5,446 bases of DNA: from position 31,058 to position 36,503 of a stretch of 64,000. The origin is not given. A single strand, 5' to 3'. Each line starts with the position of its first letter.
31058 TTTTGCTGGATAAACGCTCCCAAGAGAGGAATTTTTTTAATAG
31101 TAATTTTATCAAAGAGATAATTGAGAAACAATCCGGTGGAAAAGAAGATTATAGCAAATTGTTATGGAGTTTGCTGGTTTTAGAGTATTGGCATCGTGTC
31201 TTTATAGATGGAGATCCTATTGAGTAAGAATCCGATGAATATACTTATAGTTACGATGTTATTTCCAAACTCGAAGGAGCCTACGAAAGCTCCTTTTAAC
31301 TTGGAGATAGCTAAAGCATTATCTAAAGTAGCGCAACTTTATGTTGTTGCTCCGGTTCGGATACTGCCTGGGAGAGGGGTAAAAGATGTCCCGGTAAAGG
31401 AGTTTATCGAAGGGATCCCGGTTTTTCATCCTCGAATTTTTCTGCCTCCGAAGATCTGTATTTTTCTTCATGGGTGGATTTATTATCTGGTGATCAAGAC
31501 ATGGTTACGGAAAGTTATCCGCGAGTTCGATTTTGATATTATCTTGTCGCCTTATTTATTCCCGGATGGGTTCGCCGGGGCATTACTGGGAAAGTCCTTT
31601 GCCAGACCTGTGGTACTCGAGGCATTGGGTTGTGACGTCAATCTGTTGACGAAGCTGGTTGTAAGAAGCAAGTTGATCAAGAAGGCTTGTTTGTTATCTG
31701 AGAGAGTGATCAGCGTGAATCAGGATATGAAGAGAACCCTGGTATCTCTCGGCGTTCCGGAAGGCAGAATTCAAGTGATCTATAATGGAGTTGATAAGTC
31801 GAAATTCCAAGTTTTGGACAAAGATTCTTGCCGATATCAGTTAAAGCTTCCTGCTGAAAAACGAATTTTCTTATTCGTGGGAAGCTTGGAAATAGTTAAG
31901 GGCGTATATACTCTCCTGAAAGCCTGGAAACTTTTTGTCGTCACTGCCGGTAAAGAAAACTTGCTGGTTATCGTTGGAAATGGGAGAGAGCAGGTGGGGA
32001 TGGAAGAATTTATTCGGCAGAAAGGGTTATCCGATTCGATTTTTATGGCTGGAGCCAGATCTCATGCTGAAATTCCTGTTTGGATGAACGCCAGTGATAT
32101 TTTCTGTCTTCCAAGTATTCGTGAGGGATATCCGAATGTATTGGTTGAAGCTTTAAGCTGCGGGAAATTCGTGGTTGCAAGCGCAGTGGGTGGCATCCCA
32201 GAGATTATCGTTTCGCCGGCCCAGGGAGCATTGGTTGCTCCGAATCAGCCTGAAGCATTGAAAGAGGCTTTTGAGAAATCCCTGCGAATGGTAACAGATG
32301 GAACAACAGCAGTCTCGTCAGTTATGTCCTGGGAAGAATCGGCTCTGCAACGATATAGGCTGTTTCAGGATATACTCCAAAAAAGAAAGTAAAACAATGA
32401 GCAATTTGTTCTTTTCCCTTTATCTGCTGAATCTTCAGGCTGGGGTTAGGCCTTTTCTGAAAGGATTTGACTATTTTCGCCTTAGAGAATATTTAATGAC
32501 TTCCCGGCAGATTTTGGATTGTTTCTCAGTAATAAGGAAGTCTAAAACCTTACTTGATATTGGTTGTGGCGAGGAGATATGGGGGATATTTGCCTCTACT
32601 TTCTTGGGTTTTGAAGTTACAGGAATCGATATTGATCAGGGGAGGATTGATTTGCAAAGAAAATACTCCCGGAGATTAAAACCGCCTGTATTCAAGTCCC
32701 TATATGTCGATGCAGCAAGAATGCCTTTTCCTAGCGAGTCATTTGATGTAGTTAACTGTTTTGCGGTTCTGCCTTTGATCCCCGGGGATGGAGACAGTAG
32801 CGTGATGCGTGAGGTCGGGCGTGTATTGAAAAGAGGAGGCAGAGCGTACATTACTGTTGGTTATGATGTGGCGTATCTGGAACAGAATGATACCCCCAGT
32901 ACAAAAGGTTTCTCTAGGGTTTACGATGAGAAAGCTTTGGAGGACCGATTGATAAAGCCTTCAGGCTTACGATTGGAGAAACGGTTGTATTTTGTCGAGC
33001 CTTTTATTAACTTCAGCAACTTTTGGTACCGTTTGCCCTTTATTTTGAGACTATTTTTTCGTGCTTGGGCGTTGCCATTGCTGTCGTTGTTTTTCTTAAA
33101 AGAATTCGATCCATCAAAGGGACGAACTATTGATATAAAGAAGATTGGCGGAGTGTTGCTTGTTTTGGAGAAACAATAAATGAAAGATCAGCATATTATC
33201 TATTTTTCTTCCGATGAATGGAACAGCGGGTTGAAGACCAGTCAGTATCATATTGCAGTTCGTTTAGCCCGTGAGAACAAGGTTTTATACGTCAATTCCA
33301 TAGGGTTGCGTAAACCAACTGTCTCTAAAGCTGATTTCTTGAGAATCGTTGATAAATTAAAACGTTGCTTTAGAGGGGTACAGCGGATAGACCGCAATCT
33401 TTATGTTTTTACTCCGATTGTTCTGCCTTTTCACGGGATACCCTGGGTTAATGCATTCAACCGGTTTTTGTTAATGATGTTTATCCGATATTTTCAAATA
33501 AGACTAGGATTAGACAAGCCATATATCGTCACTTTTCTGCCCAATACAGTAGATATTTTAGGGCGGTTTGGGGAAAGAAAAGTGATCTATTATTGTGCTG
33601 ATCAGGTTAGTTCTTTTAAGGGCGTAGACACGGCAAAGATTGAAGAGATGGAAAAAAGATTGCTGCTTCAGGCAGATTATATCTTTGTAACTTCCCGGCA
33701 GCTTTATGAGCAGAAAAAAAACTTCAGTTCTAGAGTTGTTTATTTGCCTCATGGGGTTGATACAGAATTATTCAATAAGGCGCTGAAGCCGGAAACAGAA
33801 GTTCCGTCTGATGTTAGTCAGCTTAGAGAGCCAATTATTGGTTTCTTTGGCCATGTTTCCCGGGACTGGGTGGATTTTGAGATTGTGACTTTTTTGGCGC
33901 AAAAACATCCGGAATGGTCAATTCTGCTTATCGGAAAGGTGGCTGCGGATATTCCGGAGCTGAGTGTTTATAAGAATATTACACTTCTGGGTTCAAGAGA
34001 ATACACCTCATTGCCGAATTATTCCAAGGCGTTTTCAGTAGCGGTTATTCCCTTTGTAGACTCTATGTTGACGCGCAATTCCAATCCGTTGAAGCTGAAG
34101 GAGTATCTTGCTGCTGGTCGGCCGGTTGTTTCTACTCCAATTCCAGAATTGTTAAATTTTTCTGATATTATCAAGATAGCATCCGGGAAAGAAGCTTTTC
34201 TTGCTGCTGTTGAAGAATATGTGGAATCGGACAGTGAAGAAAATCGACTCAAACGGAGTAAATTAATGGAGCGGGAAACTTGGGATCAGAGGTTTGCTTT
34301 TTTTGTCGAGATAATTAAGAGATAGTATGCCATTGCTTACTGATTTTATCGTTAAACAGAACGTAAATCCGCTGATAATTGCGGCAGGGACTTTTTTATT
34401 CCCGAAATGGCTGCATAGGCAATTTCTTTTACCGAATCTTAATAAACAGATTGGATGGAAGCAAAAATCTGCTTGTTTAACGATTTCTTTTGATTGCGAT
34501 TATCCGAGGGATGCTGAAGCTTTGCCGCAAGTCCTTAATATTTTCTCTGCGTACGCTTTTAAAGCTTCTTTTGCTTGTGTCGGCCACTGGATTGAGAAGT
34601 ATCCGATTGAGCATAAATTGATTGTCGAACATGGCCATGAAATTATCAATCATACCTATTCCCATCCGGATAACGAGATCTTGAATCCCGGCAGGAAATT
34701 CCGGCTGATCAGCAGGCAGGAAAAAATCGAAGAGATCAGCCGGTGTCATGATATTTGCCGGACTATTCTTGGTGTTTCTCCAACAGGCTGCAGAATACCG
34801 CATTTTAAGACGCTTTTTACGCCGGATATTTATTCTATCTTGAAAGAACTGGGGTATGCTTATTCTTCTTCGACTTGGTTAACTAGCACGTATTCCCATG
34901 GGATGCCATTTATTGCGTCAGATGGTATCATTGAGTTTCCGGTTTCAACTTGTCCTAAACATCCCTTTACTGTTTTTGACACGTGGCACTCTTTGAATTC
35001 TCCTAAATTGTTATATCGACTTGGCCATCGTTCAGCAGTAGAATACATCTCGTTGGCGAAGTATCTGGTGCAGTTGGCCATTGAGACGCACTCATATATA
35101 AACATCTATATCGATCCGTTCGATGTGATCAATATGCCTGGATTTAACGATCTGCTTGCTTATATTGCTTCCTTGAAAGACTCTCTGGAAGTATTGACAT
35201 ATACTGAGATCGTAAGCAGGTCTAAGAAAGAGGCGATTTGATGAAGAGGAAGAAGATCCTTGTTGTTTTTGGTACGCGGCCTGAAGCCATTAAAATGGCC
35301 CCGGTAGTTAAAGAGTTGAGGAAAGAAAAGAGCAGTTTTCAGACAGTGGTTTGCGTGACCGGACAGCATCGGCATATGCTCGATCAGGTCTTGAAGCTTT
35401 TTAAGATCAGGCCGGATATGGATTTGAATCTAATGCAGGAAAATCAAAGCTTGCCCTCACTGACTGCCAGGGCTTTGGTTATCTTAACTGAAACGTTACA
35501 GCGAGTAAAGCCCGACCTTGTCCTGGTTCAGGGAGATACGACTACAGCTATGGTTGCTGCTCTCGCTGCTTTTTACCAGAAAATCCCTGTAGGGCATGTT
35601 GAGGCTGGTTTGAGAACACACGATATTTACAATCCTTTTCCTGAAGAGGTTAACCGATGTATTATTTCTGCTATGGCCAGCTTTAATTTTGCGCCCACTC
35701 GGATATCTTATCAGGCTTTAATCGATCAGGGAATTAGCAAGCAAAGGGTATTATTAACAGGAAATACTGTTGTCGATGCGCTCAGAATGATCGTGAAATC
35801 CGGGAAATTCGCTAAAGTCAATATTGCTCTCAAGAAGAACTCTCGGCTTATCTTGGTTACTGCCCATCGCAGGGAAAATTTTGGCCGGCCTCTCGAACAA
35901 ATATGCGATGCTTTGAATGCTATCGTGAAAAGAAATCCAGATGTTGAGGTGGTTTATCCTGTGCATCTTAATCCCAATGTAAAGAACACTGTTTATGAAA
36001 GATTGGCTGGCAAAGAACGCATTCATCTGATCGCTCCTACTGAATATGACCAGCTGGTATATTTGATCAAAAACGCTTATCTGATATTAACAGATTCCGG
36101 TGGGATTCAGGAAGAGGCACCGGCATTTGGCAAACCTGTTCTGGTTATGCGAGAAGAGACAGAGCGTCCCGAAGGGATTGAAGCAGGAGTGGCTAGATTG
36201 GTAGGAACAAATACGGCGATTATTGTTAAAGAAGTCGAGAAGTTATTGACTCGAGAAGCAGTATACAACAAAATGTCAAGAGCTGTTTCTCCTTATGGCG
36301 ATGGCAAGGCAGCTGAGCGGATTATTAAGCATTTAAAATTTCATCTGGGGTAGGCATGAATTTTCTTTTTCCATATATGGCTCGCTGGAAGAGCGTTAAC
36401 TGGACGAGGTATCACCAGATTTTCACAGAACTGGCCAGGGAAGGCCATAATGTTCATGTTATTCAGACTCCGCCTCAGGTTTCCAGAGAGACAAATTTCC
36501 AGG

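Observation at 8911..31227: Exosortase-type accessory set with deviant catalytic motifs: ACP, acyl ligase, hydrolase pair, two AsnB paralogs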

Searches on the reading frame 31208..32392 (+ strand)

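Call 7: search_protein_families(library=ncbifam, proteins=[window:31208-32392:+], max_evalue=0.00001)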
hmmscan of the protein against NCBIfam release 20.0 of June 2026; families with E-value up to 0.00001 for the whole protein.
window:31208-32392:+ (394 aa): 29 families (the best 25 are shown)
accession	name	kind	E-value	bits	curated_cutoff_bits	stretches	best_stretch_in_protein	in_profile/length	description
NF047684.1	TeichurnBiosyTuaC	equivalog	4.8e-35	121.2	550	1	10-359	1-352/391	teichuronic acid biosynthesis protein TuaC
TIGR03088.1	stp2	hypoth_equivalog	9.8e-34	117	409.05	1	163-358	136-335/374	TIGR03088 family PEP-CTERM/XrtA system glycosyltransferase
TIGR03999.1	thiol_BshA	equivalog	1.7e-30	106.2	273.7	1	91-382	67-356/375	N-acetyl-alpha-D-glucosaminyl L-malate synthase BshA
TIGR02149.1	glgA_Coryne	subfamily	9.2e-24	84.3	302.4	1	156-389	137-390/391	glycogen synthase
TIGR04063.1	stp3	hypoth_equivalog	9.2e-24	84.1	442.05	1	155-363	149-362/397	TIGR04063 family PEP-CTERM/XrtA system glycosyltransferase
NF041876.1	EPS_EpsE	equivalog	9.8e-23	81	400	1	186-359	186-359/389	exopolysaccharide biosynthesis GT4 family glycosyltransferase EpsE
TIGR03449.1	mycothiol_MshA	equivalog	1.5e-22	80.1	462.5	1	165-389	166-403/406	D-inositol-3-phosphate glycosyltransferase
TIGR04157.1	glyco_rSAM_CFB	subfamily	3.2e-20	72.5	400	1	158-341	164-346/406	TIGR04157 family glycosyltransferase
TIGR04047.1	MSMEG_0565_glyc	hypoth_equivalog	1.7e-19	70.2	259.85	1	164-386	139-371/373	MSMEG_0565 family glycosyltransferase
NF012028.0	PRK15484.1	subfamily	6.8e-16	58.3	618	1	182-360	157-343/380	lipopolysaccharide N-acetylglucosaminyltransferase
NF053787.1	GlcN_PG_synth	equivalog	2.6e-15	56.1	480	1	165-358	145-323/361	N-acetylglucosaminyl phosphatidylglycerol synthase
NF007640.0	PRK10307.1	subfamily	4.5e-15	55.5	276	1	164-381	172-392/411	WcaI family glycosyltransferase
NF050063.1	ProtGlycPglJ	equivalog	7.6e-15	55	500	1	149-359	135-330/363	N-acetylgalactosamine-N,N'-diacetylbacillosaminyl-diphospho-undecaprenol 4-alpha-N-acetylgalactosaminyltransferase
TIGR04005.1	wcaL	equivalog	1e-14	54.3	537.6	1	176-361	187-370/406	colanic acid biosynthesis glycosyltransferase WcaL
NF038298.1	EPS_HpsO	equivalog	7.5e-14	51.3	575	1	164-359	147-350/388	hormogonium polysaccharide biosynthesis glycosyltransferase HpsO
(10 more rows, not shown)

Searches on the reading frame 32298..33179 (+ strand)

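Call 7: search_protein_families(library=ncbifam, proteins=[window:32298-33179:+], max_evalue=0.00001)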
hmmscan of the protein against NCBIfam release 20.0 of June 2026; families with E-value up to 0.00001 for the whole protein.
window:32298-33179:+ (293 aa): 10 families
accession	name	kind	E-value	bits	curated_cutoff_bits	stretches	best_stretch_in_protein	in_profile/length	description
NF047649.1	MTase_UXPK_star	exception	2.1e-11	43.4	460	1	79-193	75-189/283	methyltransferase/UXPK-star double selenoprotein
NF045667.1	MTase_DVU1556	equivalog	8.4e-11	41.7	155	1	70-186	12-120/213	DVU_1556 family methyltransferase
NF041537.1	ArsM_AhpD_UU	exception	4.9e-10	38.7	510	1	78-187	73-182/345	arsenite methyltransferase/AhpD domain selenoprotein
NF041536.1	ArsM_DUF2284_UU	exception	7.2e-10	37.8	575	1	78-186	73-181/459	arsenite methyltransferase/DUF2284 domain selenoprotein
NF001243.0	PRK00216.1-4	equivalog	4.4e-08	32.7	235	1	79-183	45-149/237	demethylmenaquinone methyltransferase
NF043040.1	corrin_prot_MT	hypoth_equivalog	1.7e-07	30.9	180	1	78-185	38-147/216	corrinoid protein-associated methyltransferase CpaM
TIGR01934.1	MenG_MenH_UbiE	subfamily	4.5e-07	29.4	158.35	1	80-185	38-141/223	ubiquinone/menaquinone biosynthesis methyltransferase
TIGR02752.1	MenG_heptapren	equivalog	8.9e-07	28.7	419.85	1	79-183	43-147/231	demethylmenaquinone methyltransferase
NF041255.1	mycofact_MftM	equivalog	9.4e-07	28.4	200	1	83-179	141-235/289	mycofactocin oligosaccharide methyltransferase MftM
NF008823.0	PRK11873.1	subfamily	1e-06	28.4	263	1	78-186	74-182/272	arsenite methyltransferase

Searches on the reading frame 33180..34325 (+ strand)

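Call 8: search_protein_families(library=ncbifam, proteins=[window:33180-34325:+], max_evalue=0.00001)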
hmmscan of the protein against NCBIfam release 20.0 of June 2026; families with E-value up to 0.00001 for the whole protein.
window:33180-34325:+ (381 aa): 2 families
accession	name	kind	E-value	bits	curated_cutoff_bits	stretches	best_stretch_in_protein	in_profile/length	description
NF047676.1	TeichurnBiosyTuaH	equivalog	4e-26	91.8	550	1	127-377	113-382/384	teichuronic acid biosynthesis protein TuaH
TIGR04063.1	stp3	hypoth_equivalog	7e-07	28.5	442.05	1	156-321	149-326/397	TIGR04063 family PEP-CTERM/XrtA system glycosyltransferase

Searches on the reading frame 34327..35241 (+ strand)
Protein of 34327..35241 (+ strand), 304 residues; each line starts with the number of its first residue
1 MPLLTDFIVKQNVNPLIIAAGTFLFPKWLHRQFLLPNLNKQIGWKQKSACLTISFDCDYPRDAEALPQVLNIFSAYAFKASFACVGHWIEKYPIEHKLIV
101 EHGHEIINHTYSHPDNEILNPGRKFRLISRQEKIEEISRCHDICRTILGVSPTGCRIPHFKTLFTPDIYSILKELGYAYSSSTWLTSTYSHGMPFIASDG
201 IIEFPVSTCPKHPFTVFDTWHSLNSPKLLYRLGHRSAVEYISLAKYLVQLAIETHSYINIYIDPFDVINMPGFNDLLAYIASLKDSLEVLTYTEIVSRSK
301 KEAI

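Call 8: search_protein_families(library=ncbifam, proteins=[window:34327-35241:+], max_evalue=0.00001)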
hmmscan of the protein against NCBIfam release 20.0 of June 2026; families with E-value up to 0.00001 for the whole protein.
window:34327-35241:+ (304 aa): 7 families
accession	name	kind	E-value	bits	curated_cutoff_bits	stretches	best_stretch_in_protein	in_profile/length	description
TIGR03006.1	pepcterm_polyde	equivalog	1.4e-13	50.6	276.2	1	62-210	32-180/272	XrtA system polysaccharide deacetylase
TIGR02764.1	spore_ybaN_pdaB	equivalog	2.6e-12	46.9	237.4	1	51-178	8-122/191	polysaccharide deacetylase family sporulation protein PdaB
NF045821.1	PgAcgDacpgdA1_Bac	equivalog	5.2e-11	41.9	400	1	53-158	92-186/282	peptidoglycan-N-acetylglucosamine deacetylase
TIGR02873.1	spore_ylxY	hypoth_equivalog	3.1e-10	39.7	391.5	1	63-130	97-164/268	probable sporulation protein, polysaccharide deacetylase family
TIGR04243.1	nodulat_NodB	equivalog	2.3e-08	33.8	240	1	51-129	4-80/197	chitooligosaccharide deacetylase NodB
TIGR02884.1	spore_pdaA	equivalog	3.1e-06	27.1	298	1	51-120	39-106/224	delta-lactam-biosynthetic de-N-acetylase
NF045820.1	PgAcgDacpgdA_Strep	equivalog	8.9e-06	24.7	800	0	45-119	264-333/463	peptidoglycan-N-acetylglucosamine deacetylase PgdA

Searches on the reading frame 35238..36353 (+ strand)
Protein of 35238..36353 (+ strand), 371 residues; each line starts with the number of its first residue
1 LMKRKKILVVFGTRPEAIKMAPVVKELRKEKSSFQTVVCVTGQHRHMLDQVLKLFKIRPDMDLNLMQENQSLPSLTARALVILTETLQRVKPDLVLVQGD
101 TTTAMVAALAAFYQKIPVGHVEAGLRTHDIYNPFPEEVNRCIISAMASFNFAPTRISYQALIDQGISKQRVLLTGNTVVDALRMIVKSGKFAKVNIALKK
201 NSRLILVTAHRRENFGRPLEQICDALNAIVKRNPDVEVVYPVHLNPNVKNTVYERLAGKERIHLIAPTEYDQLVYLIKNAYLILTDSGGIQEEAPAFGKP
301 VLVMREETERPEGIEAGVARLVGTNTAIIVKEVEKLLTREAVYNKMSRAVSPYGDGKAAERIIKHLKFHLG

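Call 8: search_protein_families(library=ncbifam, proteins=[window:35238-36353:+], max_evalue=0.00001)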
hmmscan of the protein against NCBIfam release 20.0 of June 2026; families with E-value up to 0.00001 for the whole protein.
window:35238-36353:+ (371 aa): 3 families
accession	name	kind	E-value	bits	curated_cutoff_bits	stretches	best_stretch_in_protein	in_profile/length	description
TIGR00236.1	wecB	equivalog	2.4e-147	490.9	210.15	1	6-369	2-365/366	non-hydrolyzing UDP-N-acetylglucosamine 2-epimerase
TIGR03568.1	NeuC_NnaA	equivalog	7.4e-30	104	235.9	1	5-366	1-365/365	UDP-N-acetylglucosamine 2-epimerase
NF010135.0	PRK13609.1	equivalog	7.4e-07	28.4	500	1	151-365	152-364/388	diglucosyl diacylglycerol synthase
